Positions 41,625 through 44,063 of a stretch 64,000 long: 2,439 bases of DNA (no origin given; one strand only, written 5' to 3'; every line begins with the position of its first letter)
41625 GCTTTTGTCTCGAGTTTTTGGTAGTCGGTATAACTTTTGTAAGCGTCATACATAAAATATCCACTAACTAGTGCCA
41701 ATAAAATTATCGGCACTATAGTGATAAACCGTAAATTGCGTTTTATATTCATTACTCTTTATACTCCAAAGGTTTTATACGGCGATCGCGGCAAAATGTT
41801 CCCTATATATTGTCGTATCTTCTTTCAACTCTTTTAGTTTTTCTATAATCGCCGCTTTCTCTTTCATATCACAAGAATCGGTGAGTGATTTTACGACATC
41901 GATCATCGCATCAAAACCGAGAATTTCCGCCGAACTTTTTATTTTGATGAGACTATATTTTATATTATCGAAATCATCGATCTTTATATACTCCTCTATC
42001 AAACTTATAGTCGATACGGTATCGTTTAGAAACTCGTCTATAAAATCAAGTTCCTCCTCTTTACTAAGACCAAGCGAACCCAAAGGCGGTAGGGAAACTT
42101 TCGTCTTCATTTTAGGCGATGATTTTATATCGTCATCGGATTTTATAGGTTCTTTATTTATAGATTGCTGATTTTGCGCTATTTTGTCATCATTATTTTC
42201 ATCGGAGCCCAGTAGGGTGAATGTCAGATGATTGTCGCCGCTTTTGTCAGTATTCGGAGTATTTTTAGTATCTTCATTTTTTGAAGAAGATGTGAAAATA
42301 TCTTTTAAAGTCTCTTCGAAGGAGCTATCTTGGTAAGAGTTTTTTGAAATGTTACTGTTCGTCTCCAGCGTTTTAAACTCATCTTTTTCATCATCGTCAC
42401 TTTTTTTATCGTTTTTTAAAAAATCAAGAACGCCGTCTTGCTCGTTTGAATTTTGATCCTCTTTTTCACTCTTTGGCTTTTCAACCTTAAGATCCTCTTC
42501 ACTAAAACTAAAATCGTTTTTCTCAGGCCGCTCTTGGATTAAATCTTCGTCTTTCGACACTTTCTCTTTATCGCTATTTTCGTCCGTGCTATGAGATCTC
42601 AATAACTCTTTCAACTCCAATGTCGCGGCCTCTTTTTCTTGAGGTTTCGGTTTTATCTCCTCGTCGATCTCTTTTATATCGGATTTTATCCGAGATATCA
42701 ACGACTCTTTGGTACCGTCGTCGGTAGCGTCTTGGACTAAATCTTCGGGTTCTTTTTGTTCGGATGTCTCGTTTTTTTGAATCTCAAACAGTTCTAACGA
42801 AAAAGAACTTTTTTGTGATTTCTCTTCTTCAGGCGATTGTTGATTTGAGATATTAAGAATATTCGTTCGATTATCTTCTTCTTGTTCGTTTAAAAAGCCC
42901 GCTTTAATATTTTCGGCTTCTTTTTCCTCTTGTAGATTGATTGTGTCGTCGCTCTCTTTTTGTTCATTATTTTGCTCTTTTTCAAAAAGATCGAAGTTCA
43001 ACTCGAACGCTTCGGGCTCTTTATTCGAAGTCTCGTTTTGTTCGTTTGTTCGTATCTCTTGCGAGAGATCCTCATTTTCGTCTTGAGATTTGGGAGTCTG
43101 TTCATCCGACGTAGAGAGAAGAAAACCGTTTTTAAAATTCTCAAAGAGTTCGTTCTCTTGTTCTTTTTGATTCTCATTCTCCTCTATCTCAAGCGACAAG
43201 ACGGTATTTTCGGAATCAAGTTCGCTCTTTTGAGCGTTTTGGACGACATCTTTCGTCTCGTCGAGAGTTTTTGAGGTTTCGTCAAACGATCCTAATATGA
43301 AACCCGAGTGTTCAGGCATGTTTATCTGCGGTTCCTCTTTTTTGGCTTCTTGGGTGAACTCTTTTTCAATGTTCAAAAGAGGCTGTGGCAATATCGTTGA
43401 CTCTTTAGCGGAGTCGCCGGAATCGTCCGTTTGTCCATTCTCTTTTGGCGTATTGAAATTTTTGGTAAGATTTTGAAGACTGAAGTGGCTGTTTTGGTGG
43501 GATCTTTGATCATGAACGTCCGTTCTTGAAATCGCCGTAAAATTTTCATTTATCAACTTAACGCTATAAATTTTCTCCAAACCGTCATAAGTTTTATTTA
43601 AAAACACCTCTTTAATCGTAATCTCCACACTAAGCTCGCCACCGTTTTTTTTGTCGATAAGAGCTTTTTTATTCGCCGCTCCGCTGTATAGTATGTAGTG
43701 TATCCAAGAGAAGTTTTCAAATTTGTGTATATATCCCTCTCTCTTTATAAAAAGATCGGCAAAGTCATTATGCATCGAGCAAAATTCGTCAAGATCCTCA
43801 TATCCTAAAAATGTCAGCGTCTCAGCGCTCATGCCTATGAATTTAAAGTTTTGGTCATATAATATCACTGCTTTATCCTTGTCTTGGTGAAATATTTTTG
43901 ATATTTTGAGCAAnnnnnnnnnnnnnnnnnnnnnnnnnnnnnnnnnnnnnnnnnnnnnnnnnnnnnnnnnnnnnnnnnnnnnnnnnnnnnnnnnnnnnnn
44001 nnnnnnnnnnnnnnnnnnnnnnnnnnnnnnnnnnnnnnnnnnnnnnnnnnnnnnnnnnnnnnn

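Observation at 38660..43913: Orphan phosphorelay: periplasmic-sensing hybrid histidine kinase adjacent to a PAS / 400-aa acidic disordered linker / Hpt protein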

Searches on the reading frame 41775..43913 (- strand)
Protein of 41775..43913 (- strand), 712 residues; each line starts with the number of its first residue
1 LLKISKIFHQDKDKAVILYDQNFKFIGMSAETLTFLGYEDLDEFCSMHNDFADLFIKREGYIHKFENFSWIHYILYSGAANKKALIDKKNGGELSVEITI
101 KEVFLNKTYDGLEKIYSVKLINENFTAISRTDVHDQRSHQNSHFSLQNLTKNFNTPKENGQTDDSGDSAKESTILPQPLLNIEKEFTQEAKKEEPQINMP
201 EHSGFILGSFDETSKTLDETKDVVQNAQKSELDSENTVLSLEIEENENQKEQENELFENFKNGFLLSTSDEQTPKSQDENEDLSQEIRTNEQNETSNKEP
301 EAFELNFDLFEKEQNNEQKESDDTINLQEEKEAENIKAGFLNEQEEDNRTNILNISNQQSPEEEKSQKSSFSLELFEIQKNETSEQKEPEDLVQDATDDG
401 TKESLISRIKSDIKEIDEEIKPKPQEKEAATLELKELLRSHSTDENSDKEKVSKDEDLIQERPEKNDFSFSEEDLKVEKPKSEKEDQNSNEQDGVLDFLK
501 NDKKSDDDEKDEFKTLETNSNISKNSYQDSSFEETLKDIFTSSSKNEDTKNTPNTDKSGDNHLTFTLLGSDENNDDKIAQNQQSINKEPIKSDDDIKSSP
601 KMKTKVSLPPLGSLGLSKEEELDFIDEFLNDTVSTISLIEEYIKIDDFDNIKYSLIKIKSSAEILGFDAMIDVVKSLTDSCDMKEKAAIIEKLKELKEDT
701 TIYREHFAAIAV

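Call 3: search_protein_families(library=pfam, proteins=[window:41775-43913:-], max_evalue=1)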
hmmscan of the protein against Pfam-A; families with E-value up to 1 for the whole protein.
window:41775-43913:- (712 aa): 1 family
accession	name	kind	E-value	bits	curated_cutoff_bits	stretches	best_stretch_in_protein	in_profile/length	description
PF01627.28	Hpt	-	0.025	15.2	24.6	1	624-696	2-74/84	Hpt domain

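Call 4: search_protein_families(library=ncbifam, proteins=[window:41775-43913:-], max_evalue=1)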
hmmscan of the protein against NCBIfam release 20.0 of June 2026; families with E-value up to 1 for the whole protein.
window:41775-43913:- (712 aa): 0 families

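Call 5: find_homologous_proteins(query=window:41775-43913:-, max_evalue=0.001)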
Query window:41775-43913:- (712 aa): 55 proteins with E <= 0.001 among 8000 candidates.
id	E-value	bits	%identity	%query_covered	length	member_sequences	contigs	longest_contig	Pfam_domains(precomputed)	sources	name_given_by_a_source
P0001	0.0e+0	1456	100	98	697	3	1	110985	-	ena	-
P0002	8.9e-247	839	63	98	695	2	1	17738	-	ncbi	-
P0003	1.6e-185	637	47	98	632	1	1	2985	-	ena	-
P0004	2.4e-185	636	55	98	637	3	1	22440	-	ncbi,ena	-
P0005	5.5e-112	394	38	98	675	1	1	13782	-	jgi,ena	-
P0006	8.9e-109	383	39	98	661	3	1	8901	-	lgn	-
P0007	1.0e-103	367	79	19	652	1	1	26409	-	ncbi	-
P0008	2.2e-103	366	37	98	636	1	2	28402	-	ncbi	-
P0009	3.3e-103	365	74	20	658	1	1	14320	-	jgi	jgi:hypothetical protein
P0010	4.4e-103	365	35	54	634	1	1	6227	-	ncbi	-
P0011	5.6e-102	361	41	26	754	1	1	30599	-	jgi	-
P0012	8.8e-102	360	60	26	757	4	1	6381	-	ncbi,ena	-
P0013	2.5e-101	359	76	20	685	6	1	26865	-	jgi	jgi:hypothetical protein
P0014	4.3e-101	358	38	98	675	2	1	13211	-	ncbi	-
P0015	1.5e-99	353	37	98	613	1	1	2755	-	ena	-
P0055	1.8e-11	62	48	10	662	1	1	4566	PF01627.29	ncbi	-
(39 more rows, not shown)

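Call 10: find_related_loci(query=A1, collection=genome_contigs, flank=8000)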
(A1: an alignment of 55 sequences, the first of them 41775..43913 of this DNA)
Query A1 (712 aa) in genome_contigs; peptide patterns used: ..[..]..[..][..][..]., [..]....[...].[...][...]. (x = any residue, [..] = any of these).
81 stretches matched a pattern; 46 encode a relative of the query (tblastn E <= 1e-3); 46 distinct loci.
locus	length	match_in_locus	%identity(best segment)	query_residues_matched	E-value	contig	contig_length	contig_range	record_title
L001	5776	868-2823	55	1-712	0e+0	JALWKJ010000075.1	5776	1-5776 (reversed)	MAG: Campylobacterales bacterium isolate M17_metabat1_scaf2bin.163 M17_NODE_18948_length_5776_cov_2.022305, whole genome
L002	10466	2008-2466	75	9-159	3e-72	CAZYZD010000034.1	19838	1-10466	MAG TPA_asm: uncultured Sulfurospirillum sp. isolate SRP128015_co1_222 genome assembly, contig: NODE_3698_length_19838_c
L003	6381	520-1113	60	16-200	9e-72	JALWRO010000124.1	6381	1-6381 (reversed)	MAG: Campylobacterales bacterium isolate M2_metabat1_scaf2bin.234 M2_NODE_21055_length_6381_cov_2.459866, whole genome s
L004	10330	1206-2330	32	242-712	2e-39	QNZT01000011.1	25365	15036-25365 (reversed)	MAG: Sulfurospirillum sp. isolate MAG 6 Ga0226836_10000286, whole genome shotgun sequence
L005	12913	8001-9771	71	12-712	1e-65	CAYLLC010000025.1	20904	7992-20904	MAG TPA_asm: uncultured Sulfurospirillum sp. isolate SRP163575_co1_347 genome assembly, contig: NODE_5246_length_20904_c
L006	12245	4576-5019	68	3-150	6e-65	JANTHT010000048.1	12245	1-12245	MAG: Sulfurospirillum sp. isolate bin3007 c_000000000777, whole genome shotgun sequence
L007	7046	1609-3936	58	11-712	1e-59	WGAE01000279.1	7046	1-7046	MAG: Campylobacterales bacterium isolate S143_45 k151_96468, whole genome shotgun sequence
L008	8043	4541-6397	30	16-712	4e-59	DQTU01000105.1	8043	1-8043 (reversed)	MAG TPA_asm: Campylobacterales bacterium isolate SZUA-1433 k95_369757, whole genome shotgun sequence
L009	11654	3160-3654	56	8-173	4e-55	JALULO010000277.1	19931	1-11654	MAG: Campylobacterales bacterium isolate S145_maxbin2_scaf2bin.041_VB S145_NODE_787_length_19931_cov_6.190568, whole gen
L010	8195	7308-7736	56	8-150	4e-50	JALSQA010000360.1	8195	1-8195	MAG: Campylobacterales bacterium isolate 356-284_metabat2_scaf2bin.105 356-284_scaffold_5763_c1, whole genome shotgun se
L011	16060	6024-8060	59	10-690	1e-42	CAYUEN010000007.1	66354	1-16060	MAG TPA_asm: uncultured Campylobacterales bacterium isolate SRP128015_co1_97 genome assembly, contig: NODE_241_length_66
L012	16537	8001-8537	31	531-712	2e-17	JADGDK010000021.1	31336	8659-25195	MAG: Campylobacterales bacterium isolate BB8 NODE_21_length_31336_cov_6.233533, whole genome shotgun sequence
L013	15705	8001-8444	47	12-158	1e-41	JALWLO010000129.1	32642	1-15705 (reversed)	MAG: Campylobacterales bacterium isolate M17_metabat2_scaf2bin.065 M17_NODE_828_length_32642_cov_2.143718, whole genome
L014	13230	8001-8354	57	12-129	4e-41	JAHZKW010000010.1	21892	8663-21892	MAG: Epsilonproteobacteria bacterium isolate O_S4.2_bin.7 k141_102814, whole genome shotgun sequence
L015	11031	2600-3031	47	16-159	1e-40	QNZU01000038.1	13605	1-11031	MAG: Sulfurospirillum sp. isolate MAG 7 Ga0226836_10001424, whole genome shotgun sequence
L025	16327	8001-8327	47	12-120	2e-29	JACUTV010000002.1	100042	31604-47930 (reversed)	MAG: Campylobacterales bacterium isolate Kmv14 NODE_50_length_100042_cov_11.118465, whole genome shotgun sequence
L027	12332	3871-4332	44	2-154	2e-28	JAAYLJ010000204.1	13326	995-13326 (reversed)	MAG: Campylobacteraceae bacterium isolate AS15tlH2ME_23 117593_AS15, whole genome shotgun sequence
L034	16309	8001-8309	36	12-115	4e-17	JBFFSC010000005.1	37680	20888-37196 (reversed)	MAG: Sulfurimonadaceae bacterium isolate Mix_mud21.2022.07.27 k141_322043_length_37680_cov_17.1102, whole genome shotgun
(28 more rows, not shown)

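Call 42: search_protein_families(library=pfam, proteins=[L034:9916-13335:+, L034:8013-9902:+, L025:8013-8963:+, L025:8989-12225:+, L034:13345-13719:+, L027:3910-4884:+], max_evalue=0.1)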
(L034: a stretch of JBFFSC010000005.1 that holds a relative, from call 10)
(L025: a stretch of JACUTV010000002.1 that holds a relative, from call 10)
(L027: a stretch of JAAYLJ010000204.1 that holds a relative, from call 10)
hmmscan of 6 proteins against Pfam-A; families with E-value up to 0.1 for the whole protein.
L034:9916-13335:+ (1139 aa): 6 families
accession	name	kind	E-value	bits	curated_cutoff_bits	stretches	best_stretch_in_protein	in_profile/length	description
PF02518.31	HATPase_c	-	3.2e-29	102.1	26.4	1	520-637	1-110/111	Histidine kinase-, DNA gyrase B-, and HSP90-like ATPase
PF08376.15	NIT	-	1.7e-27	97.8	24.9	1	53-301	1-238/239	Nitrate and nitrite sensing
PF00072.30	Response_reg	-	5.1e-26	91.4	30.2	1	794-907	2-110/111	Response regulator receiver domain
PF00512.31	HisKA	-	3.8e-24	85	26.9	1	408-472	1-65/66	His Kinase A (phospho-acceptor) domain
PF13589.12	HATPase_c_3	-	0.0051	17.3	25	1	526-646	4-115/137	Histidine kinase-, DNA gyrase B-, and HSP90-like ATPase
PF03602.21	Cons_hypoth95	-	0.034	14.3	24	0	786-841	60-120/182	Conserved hypothetical protein 95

L034:8013-9902:+ (629 aa): 2 families
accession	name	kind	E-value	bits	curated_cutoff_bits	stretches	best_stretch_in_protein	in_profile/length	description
PF01627.28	Hpt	-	4.5e-14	52.9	24.6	2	553-629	2-81/84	Hpt domain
PF18834.6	LPD22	-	0.067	13.9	28.6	0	537-573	21-55/97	Large polyvalent protein associated domain 22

L025:8013-8963:+ (316 aa): 1 family
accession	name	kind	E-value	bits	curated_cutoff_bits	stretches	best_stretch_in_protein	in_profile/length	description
PF01627.28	Hpt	-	0.00032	21.3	24.6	1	233-310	2-83/84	Hpt domain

L025:8989-12225:+ (1078 aa): 6 families
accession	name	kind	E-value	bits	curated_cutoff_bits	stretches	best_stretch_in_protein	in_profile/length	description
PF02518.31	HATPase_c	-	8e-27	94.3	26.4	1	502-618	1-110/111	Histidine kinase-, DNA gyrase B-, and HSP90-like ATPase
PF00072.30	Response_reg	-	1.5e-26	93.2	30.2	1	773-887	1-110/111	Response regulator receiver domain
PF08376.15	NIT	-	8.4e-23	82.4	24.9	1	60-292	5-238/239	Nitrate and nitrite sensing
PF00512.31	HisKA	-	9.9e-23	80.4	26.9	1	390-454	1-65/66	His Kinase A (phospho-acceptor) domain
PF12729.13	4HB_MCP_1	-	0.053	13.5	27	0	985-1054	45-114/181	Four helix bundle sensory module for signal transduction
PF06757.18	Ins_allergen_rp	-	0.054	13.8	23.2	0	83-180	21-109/174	Insect allergen related repeat, nitrile-specifier detoxification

L034:13345-13719:+ (124 aa): 4 families
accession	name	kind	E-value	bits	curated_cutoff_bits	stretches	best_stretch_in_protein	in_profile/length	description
PF00072.30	Response_reg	-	1.1e-22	80.8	30.2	1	6-118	1-110/111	Response regulator receiver domain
PF24896.1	Receiver_CRE1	-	0.0037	17.9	27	1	48-121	59-134/136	AHK4/CRE1/WOL first receiver domain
PF01081.25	Aldolase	-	0.048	13.5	27.8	1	24-116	5-95/196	KDPG and KHG aldolase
PF03709.21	OKR_DC_1_N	-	0.073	13.8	29.3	0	31-97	19-83/111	Orn/Lys/Arg decarboxylase, N-terminal domain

L027:3910-4884:+ (324 aa): 1 family
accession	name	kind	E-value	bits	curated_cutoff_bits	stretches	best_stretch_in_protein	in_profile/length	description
PF01627.28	Hpt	-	0.024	15.3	24.6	1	244-298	1-55/84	Hpt domain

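Call 72: find_encoding_contigs(protein=P0001, flank=10000, max_places=2)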
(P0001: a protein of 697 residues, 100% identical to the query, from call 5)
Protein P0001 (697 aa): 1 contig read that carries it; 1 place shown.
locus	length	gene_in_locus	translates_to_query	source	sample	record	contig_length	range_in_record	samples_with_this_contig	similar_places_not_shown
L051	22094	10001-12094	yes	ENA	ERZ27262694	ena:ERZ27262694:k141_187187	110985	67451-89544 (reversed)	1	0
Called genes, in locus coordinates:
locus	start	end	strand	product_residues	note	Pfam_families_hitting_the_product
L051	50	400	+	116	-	-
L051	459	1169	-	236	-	PF20772:TACO1_YebC_N, PF01709:Transcrip_reg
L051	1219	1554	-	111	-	-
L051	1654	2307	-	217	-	PF02602:HEM4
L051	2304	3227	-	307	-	-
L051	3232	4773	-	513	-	PF00117:GATase, PF07722:Peptidase_C26 (faint), PF02540:NAD_synthase (weak), PF00958:GMP_synt_C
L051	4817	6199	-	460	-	PF03600:CitMHS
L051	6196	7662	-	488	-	PF00890:FAD_binding_2, PF02910:Succ_DH_flav_C (faint)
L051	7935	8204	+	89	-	-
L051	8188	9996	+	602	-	PF01541:GIY-YIG, PF27096:UvrC_M, PF02151:UVR, PF22920:UvrC_RNaseH, PF08459:UvrC_RNaseH_dom, PF12826:HHH_2 (weak)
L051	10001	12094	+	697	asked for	-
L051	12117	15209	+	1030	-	PF08376:NIT, PF00512:HisKA, PF02518:HATPase_c, PF00072:Response_reg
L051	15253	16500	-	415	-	PF03772:Competence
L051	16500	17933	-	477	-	PF00772:DnaB, PF03796:DnaB_C, PF13481:AAA_25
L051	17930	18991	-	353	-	PF04551:GcpE, PF26540:GcpE_C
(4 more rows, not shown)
